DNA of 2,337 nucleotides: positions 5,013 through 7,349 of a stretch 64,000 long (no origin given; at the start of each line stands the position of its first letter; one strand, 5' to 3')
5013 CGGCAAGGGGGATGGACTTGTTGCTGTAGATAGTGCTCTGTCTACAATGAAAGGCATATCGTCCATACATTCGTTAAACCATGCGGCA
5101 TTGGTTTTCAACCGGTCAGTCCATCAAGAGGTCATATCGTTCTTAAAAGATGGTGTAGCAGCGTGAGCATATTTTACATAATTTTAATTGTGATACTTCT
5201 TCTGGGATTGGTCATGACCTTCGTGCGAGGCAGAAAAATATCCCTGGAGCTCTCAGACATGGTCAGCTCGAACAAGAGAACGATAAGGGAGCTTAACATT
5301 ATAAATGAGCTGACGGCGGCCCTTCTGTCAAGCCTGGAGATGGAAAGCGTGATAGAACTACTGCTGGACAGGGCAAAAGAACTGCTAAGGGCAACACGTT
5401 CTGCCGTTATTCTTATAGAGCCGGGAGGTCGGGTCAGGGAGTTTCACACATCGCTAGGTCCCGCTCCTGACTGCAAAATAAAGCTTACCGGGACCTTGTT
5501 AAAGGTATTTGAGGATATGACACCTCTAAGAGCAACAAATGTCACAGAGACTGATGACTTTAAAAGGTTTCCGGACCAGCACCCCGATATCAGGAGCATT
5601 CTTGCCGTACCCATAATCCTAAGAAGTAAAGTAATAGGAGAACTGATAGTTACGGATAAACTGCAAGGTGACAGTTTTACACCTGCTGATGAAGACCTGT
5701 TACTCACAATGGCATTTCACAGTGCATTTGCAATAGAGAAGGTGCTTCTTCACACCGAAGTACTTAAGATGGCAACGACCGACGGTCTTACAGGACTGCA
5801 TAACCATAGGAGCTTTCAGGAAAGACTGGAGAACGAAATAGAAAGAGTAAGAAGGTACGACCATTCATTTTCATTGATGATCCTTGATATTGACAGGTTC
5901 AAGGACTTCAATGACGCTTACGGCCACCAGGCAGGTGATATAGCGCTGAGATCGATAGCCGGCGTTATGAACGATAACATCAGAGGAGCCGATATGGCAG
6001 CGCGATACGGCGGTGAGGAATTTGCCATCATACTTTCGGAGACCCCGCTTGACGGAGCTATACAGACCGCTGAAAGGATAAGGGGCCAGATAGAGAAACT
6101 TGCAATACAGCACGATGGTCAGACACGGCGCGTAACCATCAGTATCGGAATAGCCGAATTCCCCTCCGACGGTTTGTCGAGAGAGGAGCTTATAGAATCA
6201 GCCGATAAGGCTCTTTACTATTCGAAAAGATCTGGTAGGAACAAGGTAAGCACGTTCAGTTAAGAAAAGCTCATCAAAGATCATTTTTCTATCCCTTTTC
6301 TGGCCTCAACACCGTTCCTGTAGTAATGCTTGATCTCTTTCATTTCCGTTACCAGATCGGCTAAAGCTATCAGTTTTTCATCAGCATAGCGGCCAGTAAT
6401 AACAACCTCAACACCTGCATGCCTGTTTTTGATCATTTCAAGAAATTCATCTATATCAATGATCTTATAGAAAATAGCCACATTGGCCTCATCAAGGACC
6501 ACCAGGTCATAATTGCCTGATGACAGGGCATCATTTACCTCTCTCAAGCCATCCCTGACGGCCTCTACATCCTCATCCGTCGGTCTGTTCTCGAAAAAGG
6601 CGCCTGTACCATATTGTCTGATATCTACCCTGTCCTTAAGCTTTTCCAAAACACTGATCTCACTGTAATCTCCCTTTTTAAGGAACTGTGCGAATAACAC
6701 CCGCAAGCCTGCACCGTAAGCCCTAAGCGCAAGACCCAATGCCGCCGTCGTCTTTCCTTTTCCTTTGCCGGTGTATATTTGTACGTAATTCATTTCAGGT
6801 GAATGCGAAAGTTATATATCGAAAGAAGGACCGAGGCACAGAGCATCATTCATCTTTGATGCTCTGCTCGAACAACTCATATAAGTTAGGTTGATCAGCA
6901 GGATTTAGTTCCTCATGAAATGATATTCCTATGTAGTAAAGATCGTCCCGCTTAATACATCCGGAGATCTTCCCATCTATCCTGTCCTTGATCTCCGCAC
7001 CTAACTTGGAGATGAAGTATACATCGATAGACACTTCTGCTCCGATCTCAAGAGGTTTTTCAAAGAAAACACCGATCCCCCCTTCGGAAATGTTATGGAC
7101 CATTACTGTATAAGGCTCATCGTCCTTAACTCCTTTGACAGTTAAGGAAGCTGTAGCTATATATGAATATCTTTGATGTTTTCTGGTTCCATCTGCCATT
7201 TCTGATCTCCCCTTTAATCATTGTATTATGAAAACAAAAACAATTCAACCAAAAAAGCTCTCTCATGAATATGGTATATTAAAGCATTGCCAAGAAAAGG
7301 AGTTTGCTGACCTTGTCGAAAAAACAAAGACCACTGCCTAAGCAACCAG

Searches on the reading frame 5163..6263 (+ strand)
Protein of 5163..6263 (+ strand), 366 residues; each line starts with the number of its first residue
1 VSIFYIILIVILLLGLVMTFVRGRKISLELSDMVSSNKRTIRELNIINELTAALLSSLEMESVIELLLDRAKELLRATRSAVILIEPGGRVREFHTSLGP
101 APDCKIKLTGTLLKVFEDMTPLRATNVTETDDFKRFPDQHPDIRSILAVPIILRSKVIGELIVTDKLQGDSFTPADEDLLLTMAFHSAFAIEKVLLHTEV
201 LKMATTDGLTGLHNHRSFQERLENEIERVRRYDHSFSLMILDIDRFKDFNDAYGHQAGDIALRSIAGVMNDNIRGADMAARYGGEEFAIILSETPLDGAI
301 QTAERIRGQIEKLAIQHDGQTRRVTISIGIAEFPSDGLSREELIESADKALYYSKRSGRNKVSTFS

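Call 58: search_protein_families(library=pfam, proteins=[window:5163-6263:+], max_evalue=0.00001)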
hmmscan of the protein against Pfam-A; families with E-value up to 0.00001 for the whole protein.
window:5163-6263:+ (366 aa): 4 families
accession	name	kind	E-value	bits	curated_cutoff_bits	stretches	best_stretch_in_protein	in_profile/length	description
PF00990.26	GGDEF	-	3.3e-52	176.9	23.8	1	204-361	1-161/161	Diguanylate cyclase, GGDEF domain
PF13185.12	GAF_2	-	4.4e-12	46.8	28.6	1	58-192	2-136/136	GAF domain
PF01590.32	GAF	-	1.9e-10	41.8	22.4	1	60-191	2-133/133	GAF domain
PF13492.12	GAF_3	-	8.2e-08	33.2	27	1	60-192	2-128/129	GAF domain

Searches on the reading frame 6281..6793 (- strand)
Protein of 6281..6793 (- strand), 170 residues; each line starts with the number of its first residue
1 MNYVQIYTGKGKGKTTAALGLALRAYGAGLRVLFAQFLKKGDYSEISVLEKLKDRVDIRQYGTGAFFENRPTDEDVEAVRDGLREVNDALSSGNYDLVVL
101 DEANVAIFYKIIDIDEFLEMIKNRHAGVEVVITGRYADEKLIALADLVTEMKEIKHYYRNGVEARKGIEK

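Call 58: search_protein_families(library=pfam, proteins=[window:6281-6793:-], max_evalue=0.00001)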
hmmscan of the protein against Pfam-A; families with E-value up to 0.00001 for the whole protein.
window:6281-6793:- (170 aa): 1 family
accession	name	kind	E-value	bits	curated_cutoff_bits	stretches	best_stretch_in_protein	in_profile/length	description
PF02572.21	CobA_CobO_BtuR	-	1.3e-62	211.4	25.7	1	2-169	3-171/172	ATP:corrinoid adenosyltransferase BtuR/CobO/CobP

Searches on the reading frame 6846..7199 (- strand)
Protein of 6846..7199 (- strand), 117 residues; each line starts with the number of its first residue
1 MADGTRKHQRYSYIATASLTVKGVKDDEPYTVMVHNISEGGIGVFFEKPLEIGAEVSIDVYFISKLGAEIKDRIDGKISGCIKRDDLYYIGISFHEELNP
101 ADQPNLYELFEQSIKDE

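Call 58: search_protein_families(library=pfam, proteins=[window:6846-7199:-], max_evalue=0.00001)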
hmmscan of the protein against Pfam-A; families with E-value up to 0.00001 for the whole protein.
window:6846-7199:- (117 aa): 1 family
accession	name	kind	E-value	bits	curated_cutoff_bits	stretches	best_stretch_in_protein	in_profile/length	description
PF07238.19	PilZ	-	3.9e-11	43.6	22.5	1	5-103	2-93/102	PilZ domain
